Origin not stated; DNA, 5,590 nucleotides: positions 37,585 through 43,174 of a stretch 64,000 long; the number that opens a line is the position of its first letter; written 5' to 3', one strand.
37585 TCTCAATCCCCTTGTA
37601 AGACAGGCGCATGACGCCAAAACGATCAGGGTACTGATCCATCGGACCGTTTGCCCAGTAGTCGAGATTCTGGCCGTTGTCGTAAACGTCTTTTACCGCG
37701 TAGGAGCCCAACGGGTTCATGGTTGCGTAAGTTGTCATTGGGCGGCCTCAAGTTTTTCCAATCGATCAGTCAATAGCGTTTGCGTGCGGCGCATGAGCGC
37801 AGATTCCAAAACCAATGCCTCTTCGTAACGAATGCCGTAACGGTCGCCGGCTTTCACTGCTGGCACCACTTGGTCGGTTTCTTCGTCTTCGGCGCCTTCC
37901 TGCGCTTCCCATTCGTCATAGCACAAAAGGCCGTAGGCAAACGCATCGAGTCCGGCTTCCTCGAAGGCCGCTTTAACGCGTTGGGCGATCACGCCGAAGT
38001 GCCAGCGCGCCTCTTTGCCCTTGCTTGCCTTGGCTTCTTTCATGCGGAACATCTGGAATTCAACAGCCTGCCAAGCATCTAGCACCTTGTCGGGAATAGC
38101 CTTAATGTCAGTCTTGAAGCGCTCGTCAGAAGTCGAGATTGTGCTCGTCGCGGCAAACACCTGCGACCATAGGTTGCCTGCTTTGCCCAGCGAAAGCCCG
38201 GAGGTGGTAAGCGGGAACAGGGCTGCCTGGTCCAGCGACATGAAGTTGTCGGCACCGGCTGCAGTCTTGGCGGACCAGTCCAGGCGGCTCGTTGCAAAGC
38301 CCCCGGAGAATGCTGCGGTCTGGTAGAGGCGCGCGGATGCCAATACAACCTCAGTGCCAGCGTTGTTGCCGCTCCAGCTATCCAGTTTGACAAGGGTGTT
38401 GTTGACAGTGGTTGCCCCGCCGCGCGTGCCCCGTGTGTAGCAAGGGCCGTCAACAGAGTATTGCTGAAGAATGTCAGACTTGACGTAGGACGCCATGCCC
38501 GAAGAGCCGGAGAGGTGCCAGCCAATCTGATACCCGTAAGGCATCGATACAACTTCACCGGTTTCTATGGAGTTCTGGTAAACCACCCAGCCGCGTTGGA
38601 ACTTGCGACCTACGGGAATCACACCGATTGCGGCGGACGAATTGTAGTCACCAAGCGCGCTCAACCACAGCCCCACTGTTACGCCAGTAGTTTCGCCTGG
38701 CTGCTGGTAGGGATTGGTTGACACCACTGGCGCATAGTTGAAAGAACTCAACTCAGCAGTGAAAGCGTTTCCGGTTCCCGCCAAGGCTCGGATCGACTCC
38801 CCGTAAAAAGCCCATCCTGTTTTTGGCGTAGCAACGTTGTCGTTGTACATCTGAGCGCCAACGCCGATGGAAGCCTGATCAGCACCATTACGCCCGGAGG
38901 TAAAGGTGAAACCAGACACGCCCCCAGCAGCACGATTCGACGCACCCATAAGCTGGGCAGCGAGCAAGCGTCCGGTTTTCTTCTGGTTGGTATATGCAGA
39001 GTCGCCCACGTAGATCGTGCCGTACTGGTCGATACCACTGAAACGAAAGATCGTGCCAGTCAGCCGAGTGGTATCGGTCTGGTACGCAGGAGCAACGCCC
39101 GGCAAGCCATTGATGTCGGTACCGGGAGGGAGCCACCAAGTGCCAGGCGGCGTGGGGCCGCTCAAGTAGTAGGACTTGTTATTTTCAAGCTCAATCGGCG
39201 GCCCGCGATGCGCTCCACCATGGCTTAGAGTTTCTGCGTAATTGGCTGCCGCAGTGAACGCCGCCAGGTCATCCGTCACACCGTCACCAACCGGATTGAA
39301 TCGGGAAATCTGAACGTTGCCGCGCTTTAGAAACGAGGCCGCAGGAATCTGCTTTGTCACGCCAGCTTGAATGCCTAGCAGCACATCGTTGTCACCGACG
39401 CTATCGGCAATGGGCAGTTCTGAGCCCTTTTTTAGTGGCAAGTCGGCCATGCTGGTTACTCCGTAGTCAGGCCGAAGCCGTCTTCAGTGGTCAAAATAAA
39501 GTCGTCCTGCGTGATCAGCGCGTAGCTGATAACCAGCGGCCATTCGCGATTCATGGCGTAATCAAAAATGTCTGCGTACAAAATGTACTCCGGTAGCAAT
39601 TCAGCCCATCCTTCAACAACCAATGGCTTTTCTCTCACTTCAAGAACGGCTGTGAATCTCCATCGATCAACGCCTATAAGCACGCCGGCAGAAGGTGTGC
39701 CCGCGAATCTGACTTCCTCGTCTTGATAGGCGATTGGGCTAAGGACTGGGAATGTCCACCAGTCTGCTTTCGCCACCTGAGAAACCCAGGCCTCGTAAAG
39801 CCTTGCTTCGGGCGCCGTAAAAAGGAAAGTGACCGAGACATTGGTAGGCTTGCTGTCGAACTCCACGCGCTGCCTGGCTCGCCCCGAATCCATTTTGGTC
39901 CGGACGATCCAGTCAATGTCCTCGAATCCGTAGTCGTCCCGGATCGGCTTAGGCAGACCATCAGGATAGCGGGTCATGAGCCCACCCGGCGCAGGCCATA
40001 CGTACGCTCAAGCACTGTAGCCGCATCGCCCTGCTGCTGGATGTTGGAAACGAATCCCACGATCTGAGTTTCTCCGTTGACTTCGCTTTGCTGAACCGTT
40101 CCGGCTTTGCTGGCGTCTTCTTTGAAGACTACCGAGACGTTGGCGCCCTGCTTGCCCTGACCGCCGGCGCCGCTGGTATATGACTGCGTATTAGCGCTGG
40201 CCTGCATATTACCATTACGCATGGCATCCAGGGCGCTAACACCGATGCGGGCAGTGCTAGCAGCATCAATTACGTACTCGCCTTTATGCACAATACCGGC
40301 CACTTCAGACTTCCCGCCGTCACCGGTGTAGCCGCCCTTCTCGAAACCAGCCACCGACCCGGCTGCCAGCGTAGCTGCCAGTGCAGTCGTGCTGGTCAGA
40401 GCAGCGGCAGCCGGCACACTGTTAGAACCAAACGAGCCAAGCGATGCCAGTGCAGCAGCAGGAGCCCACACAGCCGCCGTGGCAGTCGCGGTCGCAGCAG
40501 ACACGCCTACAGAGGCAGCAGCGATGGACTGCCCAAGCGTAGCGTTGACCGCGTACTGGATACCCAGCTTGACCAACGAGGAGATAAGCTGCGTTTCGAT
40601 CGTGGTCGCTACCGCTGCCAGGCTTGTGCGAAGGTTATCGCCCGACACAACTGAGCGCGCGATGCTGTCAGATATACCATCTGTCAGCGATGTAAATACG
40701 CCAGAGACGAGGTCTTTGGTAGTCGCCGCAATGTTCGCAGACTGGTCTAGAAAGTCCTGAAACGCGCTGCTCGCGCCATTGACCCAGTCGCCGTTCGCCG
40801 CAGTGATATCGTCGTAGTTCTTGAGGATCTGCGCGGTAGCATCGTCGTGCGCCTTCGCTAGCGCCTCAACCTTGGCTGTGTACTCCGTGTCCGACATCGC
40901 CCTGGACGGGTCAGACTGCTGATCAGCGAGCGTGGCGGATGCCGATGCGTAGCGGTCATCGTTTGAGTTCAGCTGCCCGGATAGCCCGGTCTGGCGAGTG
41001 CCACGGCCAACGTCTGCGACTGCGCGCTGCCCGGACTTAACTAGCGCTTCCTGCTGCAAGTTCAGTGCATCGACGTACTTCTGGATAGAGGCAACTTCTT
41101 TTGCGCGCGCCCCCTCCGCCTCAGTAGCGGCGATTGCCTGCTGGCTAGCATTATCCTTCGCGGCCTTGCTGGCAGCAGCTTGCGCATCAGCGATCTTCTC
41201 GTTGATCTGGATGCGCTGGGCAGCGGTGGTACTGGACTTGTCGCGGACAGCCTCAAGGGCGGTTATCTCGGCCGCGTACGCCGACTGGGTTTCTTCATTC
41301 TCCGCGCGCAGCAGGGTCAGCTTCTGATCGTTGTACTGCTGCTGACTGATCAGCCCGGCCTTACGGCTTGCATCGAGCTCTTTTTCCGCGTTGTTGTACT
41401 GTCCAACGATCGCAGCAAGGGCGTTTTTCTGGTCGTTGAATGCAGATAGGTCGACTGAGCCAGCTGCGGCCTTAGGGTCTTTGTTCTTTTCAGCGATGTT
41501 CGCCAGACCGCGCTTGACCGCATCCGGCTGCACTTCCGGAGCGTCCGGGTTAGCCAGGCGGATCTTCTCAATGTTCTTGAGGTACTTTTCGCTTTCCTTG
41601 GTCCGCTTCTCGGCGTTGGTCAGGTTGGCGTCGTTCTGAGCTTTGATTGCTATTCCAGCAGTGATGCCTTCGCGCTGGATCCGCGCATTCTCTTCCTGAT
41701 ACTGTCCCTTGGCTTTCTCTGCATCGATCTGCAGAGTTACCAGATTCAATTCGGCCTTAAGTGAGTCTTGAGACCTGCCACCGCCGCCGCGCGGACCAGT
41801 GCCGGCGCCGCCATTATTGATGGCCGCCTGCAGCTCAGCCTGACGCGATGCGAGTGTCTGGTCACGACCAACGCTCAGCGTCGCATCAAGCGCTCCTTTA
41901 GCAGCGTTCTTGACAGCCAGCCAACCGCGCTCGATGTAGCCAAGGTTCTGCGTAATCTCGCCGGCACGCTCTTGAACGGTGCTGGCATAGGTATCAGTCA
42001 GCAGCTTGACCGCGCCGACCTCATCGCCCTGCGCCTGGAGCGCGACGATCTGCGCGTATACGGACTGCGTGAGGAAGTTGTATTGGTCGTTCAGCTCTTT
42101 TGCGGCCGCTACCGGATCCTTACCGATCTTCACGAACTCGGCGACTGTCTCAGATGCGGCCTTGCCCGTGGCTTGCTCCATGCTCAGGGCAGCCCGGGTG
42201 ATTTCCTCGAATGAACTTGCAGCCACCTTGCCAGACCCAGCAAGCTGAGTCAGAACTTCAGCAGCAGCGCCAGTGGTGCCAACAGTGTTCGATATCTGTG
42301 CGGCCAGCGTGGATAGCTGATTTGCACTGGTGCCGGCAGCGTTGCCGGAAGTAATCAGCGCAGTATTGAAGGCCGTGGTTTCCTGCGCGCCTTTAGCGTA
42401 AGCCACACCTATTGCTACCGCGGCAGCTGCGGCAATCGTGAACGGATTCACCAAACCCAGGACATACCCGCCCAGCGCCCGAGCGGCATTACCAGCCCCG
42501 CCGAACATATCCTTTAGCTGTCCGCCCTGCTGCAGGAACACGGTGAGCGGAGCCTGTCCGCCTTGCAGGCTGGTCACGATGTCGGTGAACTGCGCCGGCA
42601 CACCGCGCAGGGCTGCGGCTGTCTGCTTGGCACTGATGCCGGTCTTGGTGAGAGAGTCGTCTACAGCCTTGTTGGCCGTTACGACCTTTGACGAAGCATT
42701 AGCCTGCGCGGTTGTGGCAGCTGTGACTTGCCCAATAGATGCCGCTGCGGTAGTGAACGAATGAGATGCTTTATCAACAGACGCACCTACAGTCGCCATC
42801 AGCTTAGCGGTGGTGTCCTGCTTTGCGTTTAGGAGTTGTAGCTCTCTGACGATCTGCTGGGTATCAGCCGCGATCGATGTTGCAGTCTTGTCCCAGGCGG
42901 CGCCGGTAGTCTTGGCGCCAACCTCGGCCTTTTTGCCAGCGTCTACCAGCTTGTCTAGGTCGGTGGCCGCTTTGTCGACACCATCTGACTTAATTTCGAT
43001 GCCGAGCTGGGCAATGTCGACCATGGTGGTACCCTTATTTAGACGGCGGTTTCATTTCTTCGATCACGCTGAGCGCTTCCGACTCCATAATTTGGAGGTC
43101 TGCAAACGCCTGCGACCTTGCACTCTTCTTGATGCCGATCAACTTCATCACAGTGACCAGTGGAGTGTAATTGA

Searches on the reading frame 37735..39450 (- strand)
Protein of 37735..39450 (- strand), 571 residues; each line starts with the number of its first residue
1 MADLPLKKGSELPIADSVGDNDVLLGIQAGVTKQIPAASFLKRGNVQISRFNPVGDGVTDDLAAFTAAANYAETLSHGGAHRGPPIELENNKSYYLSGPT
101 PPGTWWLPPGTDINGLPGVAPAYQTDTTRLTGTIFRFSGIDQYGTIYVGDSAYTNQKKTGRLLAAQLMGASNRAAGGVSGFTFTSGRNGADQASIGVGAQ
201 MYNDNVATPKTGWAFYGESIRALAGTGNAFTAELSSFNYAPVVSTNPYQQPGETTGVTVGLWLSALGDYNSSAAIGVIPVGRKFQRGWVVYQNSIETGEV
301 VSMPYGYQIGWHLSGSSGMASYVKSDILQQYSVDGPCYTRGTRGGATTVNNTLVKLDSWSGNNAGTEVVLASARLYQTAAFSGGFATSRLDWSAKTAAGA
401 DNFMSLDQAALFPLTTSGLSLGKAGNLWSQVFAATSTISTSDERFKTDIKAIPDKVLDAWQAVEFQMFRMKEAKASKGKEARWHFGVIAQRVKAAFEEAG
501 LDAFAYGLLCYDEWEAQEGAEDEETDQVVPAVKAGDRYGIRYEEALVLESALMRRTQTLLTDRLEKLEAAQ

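Call 13: search_protein_families(library=phrogs, proteins=[window:37735-39450:-], max_evalue=0.001)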
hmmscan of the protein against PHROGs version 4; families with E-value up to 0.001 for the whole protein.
window:37735-39450:- (571 aa): 16 families
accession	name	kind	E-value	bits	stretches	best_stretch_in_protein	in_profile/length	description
phrog_7121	-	tail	1.6e-59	202.9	1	325-571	754-927/927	tail fiber protein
phrog_1171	-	tail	9.1e-55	187.5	1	393-569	758-953/954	tail spike protein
phrog_17635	-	tail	4.8e-49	168.2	1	394-555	556-717/721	tail fiber protein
phrog_14895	-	tail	3.6e-41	142.3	1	396-564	460-627/632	tail spike protein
phrog_15695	-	tail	2.6e-32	112.6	1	410-555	1094-1243/1284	tail fiber protein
phrog_27613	-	tail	5.3e-28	98.8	1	408-563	620-776/779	tail protein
phrog_24369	-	tail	3.8e-15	55.5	1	409-545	1232-1375/1396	tail fiber protein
phrog_24159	-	tail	4.5e-14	52.6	1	410-545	809-951/972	tail fiber protein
phrog_38424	-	unknown function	1.7e-12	47.9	1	419-528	318-429/488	-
phrog_23437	-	tail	3.1e-11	44.2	1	404-546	115-247/275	tail protein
phrog_1980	-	tail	2.3e-07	31.5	1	178-499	158-382/449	tail fiber protein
phrog_28871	-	unknown function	6.2e-07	28.6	1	409-459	721-771/946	-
phrog_5481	-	tail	2.4e-05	24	1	359-494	844-964/1043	tail fiber protein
phrog_19921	-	tail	6.8e-05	22.2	1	402-522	738-863/952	tail spike protein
phrog_31154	-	unknown function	7.6e-05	23.3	1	424-515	143-229/248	-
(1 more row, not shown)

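Call 98: search_protein_families(library=pfam, proteins=[window:37735-39450:-], max_evalue=0.01)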
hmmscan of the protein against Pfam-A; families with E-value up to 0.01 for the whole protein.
window:37735-39450:- (571 aa): 1 family
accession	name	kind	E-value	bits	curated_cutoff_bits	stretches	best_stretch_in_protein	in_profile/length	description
PF13884.11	Peptidase_S74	-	3.4e-17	62.9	22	1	441-501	1-58/58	Chaperone of endosialidase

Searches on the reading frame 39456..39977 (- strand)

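Call 13: search_protein_families(library=phrogs, proteins=[window:39456-39977:-], max_evalue=0.001)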
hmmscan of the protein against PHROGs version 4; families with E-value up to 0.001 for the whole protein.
window:39456-39977:- (173 aa): 1 family
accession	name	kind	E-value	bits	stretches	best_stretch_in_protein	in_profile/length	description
phrog_384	-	head and packaging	9.3e-37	128.3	1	1-155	129-291/393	virion structural protein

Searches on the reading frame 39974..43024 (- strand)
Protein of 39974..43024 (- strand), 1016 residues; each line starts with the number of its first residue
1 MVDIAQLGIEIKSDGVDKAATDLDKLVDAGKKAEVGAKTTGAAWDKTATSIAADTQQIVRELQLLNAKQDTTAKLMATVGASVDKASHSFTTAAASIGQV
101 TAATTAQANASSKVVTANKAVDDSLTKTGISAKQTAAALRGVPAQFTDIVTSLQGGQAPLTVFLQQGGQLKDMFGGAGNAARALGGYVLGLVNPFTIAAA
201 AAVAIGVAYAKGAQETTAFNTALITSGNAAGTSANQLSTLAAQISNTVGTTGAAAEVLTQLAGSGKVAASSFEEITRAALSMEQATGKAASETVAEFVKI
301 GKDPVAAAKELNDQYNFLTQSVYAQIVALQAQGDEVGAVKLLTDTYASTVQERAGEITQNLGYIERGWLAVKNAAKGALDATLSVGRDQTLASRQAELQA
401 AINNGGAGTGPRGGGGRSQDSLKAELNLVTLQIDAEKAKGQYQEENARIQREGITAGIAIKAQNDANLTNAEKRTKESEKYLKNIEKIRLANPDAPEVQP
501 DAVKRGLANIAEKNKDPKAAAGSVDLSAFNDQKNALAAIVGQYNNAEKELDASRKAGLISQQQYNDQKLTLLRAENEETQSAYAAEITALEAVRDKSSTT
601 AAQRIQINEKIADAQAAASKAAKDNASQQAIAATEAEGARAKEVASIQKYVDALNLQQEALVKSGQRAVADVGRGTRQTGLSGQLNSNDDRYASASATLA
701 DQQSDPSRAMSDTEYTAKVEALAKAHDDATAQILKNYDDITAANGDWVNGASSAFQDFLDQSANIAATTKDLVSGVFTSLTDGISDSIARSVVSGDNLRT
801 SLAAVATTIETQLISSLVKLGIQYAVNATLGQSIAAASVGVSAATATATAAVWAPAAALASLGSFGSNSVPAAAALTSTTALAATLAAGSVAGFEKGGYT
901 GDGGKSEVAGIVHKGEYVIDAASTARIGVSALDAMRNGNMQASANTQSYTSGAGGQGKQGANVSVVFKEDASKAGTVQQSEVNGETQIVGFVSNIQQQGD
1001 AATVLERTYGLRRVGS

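Call 13: search_protein_families(library=phrogs, proteins=[window:39974-43024:-], max_evalue=0.001)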
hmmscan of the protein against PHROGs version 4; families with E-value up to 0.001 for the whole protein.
window:39974-43024:- (1016 aa): 16 families
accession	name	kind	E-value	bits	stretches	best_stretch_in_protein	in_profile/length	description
phrog_24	-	tail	5e-182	608.8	1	123-999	242-1049/1151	tail length tape measure protein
phrog_25966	-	tail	6.5e-91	306.6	1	97-644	20-566/1651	tail length tape measure protein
phrog_3827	-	tail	1.1e-55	190.4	1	124-319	197-388/393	tail length tape measure protein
phrog_4498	-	tail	7.5e-42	144.6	1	126-404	56-334/381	tail length tape measure protein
phrog_20739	-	tail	7.4e-31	108.6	1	199-403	75-279/336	tail length tape measure protein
phrog_5918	-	unknown function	6.1e-23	82.4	1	199-346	298-445/448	-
phrog_339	-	tail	6.8e-22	78.5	1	13-1009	271-1106/1123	tail length tape measure protein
phrog_3336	-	tail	1.6e-15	57.8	1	712-998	783-1043/1051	tail length tape measure protein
phrog_16384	-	unknown function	4.1e-15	57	1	568-846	33-325/463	-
phrog_1506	-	tail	5.3e-15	55.6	1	832-972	1120-1253/1269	tail length tape measure protein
phrog_9745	-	unknown function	9.8e-14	52.2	1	126-179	56-109/120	-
phrog_2854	-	tail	2e-12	47.7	1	615-1016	464-855/855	tail length tape measure protein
phrog_1538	-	tail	1.9e-10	41.1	1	1-1002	1-804/811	tail length tape measure protein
phrog_21845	-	tail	5.7e-09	36.2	1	833-937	475-579/764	tail length tape measure protein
phrog_19210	-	unknown function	1.3e-07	32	1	842-942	118-219/399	-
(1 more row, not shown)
